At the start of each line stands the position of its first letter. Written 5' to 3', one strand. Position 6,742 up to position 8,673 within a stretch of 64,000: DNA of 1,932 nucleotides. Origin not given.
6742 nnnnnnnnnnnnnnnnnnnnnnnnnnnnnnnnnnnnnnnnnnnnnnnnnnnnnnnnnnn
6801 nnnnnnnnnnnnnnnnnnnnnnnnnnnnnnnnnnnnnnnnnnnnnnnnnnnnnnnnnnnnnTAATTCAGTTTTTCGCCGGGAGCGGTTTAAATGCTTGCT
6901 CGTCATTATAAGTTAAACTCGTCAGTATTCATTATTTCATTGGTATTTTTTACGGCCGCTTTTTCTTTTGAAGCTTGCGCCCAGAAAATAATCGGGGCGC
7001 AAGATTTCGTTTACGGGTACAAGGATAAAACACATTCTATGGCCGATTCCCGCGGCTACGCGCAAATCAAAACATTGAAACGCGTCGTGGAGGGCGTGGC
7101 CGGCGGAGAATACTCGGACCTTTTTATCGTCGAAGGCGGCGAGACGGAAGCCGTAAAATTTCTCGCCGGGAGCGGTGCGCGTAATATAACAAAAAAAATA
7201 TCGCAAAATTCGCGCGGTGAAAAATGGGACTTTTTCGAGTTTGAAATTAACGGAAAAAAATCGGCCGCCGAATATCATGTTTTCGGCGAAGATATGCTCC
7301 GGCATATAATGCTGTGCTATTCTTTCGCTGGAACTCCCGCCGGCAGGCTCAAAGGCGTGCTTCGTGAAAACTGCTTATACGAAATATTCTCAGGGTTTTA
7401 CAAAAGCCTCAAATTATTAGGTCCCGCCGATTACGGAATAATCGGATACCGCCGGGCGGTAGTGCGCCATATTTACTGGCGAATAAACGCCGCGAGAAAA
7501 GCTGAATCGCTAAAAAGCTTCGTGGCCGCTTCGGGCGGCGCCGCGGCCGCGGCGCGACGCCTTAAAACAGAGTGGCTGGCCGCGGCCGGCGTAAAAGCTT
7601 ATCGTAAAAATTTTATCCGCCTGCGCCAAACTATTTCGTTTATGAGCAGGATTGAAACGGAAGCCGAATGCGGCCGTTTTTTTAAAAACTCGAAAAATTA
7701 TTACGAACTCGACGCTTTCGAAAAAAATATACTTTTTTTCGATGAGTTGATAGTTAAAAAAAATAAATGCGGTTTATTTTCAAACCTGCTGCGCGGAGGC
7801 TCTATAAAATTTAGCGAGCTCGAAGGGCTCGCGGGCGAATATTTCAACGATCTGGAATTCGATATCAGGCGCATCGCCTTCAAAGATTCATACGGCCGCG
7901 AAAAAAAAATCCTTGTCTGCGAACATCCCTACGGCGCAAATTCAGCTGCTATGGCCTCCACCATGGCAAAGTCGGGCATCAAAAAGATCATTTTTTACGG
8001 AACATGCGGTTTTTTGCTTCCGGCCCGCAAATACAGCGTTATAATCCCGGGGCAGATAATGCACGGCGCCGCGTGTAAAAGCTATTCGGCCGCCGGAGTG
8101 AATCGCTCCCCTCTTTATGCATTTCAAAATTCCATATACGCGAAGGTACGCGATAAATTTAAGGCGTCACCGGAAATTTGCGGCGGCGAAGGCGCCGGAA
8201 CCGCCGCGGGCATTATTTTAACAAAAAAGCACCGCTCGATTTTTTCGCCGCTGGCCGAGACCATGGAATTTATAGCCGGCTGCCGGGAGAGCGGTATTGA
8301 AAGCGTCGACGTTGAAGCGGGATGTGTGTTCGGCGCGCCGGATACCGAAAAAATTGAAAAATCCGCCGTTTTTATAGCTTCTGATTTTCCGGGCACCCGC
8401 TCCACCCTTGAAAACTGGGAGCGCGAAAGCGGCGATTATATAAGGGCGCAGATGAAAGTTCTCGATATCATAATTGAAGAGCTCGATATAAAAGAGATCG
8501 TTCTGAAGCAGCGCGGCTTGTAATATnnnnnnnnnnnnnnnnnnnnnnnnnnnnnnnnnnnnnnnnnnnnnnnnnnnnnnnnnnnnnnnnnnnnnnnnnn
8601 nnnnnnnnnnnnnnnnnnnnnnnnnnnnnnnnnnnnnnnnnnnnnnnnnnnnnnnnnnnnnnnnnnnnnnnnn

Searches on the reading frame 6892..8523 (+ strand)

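Call 12: search_protein_families(library=pfam, proteins=[window:6892-8523:+], max_evalue=0.001)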
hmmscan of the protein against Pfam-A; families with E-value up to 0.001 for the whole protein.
window:6892-8523:+ (543 aa): 1 family
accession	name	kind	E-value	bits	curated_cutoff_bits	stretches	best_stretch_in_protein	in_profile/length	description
PF01048.26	PNP_UDP_1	-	0.00024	21.1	25.1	1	337-397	41-106/233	Phosphorylase superfamily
